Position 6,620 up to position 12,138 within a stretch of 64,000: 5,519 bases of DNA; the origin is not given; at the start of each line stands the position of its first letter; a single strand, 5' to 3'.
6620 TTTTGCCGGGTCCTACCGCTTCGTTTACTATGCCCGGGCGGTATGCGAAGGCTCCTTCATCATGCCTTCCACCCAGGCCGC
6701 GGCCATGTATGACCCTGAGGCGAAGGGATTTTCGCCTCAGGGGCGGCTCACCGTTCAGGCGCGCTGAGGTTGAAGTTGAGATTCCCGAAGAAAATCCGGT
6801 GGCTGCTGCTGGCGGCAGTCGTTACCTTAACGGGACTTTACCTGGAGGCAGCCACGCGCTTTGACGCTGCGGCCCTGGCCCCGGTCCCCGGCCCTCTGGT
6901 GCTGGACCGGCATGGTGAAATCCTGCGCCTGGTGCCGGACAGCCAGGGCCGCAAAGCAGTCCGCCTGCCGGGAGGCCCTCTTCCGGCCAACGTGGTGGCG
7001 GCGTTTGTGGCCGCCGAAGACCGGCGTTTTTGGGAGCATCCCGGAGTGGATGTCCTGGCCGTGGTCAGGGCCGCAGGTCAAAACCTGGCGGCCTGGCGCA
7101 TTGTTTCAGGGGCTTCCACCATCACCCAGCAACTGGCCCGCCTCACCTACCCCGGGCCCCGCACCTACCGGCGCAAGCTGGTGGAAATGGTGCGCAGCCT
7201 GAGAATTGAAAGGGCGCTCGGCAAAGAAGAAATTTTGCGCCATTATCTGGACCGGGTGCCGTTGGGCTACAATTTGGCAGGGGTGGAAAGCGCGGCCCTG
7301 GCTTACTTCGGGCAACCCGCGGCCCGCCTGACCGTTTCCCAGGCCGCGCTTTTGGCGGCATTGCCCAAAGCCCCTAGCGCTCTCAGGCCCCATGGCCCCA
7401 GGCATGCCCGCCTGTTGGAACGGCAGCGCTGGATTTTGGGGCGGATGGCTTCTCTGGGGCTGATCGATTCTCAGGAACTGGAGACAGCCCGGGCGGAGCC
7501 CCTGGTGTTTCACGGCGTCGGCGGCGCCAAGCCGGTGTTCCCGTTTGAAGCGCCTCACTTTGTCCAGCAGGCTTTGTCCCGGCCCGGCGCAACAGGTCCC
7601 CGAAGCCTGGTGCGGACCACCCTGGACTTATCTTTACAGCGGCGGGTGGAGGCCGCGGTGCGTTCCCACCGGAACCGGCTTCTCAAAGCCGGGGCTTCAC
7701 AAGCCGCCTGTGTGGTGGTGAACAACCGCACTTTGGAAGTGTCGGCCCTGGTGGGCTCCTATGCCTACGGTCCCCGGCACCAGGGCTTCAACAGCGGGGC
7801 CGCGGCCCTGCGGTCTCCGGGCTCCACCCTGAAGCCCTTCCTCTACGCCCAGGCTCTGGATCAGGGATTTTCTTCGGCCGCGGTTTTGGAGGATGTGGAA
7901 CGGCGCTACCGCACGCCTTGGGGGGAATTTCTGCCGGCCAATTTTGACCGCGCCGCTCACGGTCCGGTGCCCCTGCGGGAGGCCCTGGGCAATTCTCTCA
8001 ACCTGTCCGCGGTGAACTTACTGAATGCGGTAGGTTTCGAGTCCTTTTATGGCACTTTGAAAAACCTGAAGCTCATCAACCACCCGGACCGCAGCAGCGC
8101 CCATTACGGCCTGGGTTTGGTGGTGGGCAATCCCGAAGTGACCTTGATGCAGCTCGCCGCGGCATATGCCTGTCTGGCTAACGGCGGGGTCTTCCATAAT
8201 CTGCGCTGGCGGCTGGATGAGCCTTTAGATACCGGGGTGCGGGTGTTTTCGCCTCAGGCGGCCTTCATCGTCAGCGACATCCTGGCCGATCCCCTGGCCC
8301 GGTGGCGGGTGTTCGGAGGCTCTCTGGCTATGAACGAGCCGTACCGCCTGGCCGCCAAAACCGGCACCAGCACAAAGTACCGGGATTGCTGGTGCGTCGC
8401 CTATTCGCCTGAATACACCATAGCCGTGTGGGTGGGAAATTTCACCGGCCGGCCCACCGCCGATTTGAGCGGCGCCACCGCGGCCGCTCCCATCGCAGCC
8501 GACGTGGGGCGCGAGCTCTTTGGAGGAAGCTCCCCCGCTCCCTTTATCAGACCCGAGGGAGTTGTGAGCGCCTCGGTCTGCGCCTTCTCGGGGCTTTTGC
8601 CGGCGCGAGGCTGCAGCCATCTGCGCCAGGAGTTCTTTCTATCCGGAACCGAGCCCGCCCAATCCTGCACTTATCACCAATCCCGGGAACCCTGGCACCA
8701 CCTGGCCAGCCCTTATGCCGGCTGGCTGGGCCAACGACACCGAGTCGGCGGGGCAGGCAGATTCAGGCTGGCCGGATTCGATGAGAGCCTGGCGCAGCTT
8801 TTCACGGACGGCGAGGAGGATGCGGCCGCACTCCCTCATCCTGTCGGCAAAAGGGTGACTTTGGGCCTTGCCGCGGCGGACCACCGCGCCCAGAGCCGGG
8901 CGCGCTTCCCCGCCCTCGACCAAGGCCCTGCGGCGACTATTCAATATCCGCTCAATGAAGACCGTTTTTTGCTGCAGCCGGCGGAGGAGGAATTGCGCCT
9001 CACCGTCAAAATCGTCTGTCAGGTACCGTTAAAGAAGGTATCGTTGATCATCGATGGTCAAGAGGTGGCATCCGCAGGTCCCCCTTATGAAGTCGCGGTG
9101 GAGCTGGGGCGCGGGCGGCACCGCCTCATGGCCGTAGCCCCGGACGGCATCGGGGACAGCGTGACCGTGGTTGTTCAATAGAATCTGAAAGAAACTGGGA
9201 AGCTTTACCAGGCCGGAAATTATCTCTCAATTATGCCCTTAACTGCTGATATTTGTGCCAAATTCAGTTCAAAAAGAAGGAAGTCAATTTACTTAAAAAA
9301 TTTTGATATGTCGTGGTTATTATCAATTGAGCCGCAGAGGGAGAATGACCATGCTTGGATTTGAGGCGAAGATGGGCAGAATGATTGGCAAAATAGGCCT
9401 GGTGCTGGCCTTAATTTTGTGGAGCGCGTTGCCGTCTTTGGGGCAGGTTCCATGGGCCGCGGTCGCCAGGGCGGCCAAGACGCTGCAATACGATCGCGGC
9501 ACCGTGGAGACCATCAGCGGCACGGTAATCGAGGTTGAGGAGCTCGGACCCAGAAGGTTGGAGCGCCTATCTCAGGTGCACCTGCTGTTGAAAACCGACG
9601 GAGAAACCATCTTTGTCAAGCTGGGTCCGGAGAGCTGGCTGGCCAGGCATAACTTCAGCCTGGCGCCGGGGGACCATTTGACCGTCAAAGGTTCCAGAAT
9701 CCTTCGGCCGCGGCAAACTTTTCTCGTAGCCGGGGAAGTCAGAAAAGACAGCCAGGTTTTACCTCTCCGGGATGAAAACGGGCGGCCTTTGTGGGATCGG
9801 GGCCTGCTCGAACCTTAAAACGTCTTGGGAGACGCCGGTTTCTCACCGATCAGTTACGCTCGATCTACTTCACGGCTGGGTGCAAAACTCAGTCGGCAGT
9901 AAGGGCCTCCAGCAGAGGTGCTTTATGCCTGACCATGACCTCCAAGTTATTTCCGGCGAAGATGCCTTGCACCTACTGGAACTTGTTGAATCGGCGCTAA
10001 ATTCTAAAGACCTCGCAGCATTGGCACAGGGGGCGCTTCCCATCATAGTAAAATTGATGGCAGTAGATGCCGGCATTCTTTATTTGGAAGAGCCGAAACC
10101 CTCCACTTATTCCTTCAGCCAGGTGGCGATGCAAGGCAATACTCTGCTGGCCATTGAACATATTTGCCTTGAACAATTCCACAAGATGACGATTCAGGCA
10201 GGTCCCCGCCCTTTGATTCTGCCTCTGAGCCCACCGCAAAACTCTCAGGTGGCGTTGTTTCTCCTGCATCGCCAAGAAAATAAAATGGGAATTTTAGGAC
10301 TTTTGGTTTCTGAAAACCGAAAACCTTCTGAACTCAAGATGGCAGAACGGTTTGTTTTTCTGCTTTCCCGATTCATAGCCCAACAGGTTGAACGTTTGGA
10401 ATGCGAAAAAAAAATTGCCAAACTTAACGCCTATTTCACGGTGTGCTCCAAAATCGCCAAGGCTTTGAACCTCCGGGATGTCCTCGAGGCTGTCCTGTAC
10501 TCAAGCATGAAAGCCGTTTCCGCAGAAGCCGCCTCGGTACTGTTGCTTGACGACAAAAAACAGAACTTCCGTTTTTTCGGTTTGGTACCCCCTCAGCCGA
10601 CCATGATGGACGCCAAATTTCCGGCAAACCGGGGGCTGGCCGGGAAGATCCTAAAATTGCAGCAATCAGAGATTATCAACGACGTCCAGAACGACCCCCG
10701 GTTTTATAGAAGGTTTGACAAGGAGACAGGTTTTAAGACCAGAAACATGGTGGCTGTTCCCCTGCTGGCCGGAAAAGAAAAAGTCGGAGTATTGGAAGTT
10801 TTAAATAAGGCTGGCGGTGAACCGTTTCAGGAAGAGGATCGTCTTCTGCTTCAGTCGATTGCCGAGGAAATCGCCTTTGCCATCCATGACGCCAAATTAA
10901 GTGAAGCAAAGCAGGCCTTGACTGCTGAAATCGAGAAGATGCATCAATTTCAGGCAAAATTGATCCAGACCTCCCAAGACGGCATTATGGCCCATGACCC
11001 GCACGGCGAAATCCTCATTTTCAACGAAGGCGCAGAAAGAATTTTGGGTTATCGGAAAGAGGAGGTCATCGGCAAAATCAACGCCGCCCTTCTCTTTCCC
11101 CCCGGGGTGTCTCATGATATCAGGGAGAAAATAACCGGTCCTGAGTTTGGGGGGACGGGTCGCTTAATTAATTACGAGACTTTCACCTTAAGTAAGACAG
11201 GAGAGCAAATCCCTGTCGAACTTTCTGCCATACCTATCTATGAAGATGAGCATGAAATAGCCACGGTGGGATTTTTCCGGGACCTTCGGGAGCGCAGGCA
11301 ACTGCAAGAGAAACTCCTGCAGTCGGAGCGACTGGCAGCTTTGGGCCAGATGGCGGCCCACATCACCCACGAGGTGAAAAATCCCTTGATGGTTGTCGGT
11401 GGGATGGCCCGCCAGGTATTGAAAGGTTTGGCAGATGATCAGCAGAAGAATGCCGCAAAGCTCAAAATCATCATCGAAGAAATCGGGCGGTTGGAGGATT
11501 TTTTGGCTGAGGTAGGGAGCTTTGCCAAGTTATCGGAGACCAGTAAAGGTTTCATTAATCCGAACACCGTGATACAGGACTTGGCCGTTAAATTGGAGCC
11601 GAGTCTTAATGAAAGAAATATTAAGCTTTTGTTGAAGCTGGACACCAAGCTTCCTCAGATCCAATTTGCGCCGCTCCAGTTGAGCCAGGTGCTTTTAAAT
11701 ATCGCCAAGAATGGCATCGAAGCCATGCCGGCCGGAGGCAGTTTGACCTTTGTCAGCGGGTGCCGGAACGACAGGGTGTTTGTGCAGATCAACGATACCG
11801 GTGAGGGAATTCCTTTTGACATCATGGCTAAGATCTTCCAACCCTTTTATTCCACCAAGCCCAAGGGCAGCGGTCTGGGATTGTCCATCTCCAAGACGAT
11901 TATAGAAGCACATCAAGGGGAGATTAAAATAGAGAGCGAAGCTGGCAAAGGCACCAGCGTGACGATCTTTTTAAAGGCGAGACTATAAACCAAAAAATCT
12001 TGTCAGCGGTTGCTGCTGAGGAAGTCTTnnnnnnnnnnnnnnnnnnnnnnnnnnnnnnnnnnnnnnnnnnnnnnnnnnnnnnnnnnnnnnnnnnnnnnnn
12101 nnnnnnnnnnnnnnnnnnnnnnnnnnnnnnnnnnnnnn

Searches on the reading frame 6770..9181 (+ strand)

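Call 42: search_protein_families(library=pfam, proteins=[window:6770-9181:+], max_evalue=0.00001)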
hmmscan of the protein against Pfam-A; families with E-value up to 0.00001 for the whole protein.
window:6770-9181:+ (803 aa): 3 families
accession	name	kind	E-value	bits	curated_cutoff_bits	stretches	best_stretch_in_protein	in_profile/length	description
PF00912.28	Transgly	-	1.2e-50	171.9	27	1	66-226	17-177/178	Transglycosylase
PF00905.27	Transpeptidase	-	6.1e-21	75.3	22.1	1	313-578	2-296/299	Penicillin binding protein transpeptidase domain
PF06832.18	BiPBP_C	-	5e-08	33.2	26.8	1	717-799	7-89/90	Penicillin-Binding Protein C-terminus Family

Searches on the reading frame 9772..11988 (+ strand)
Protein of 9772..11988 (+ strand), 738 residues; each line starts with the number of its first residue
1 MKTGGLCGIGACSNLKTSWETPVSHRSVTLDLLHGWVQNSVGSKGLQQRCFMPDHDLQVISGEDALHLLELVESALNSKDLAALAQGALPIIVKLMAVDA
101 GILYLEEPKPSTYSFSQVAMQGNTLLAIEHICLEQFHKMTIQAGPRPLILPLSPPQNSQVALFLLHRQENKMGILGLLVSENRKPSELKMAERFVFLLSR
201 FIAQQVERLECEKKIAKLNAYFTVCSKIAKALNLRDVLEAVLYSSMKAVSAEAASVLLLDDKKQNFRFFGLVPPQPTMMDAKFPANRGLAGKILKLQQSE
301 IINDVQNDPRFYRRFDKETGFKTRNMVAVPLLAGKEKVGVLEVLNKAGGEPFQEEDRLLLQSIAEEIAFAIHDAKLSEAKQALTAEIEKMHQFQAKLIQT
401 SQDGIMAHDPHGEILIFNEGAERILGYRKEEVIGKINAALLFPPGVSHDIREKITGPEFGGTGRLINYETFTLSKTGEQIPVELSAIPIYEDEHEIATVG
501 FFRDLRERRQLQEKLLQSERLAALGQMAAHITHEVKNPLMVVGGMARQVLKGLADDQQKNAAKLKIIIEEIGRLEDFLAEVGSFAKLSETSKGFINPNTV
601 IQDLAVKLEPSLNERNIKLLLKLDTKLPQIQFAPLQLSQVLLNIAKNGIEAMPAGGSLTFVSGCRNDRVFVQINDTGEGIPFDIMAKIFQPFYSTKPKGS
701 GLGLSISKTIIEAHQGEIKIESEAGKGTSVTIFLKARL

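Call 42: search_protein_families(library=pfam, proteins=[window:9772-11988:+], max_evalue=0.00001)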
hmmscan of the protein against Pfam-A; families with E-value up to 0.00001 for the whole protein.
window:9772-11988:+ (738 aa): 8 families
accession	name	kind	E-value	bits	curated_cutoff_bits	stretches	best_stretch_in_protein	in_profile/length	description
PF02518.31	HATPase_c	-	5.9e-24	85.1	26.4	1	635-736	4-109/111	Histidine kinase-, DNA gyrase B-, and HSP90-like ATPase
PF13185.12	GAF_2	-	4.6e-17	62.9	28.6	1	232-372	2-136/136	GAF domain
PF01590.32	GAF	-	3.3e-14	54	22.4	1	234-371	2-133/133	GAF domain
PF13426.13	PAS_9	-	1.7e-13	51.2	27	1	403-507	2-103/103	PAS domain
PF00989.32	PAS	-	3.5e-12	46.8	22.6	1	396-504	5-112/113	PAS fold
PF13492.12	GAF_3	-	5.5e-12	46.7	27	1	234-371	2-127/129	GAF domain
PF00512.31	HisKA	-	4.3e-07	30.3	26.9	1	524-587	2-63/66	His Kinase A (phospho-acceptor) domain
PF08448.16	PAS_4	-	6.4e-07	30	23.1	1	401-510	4-110/110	PAS fold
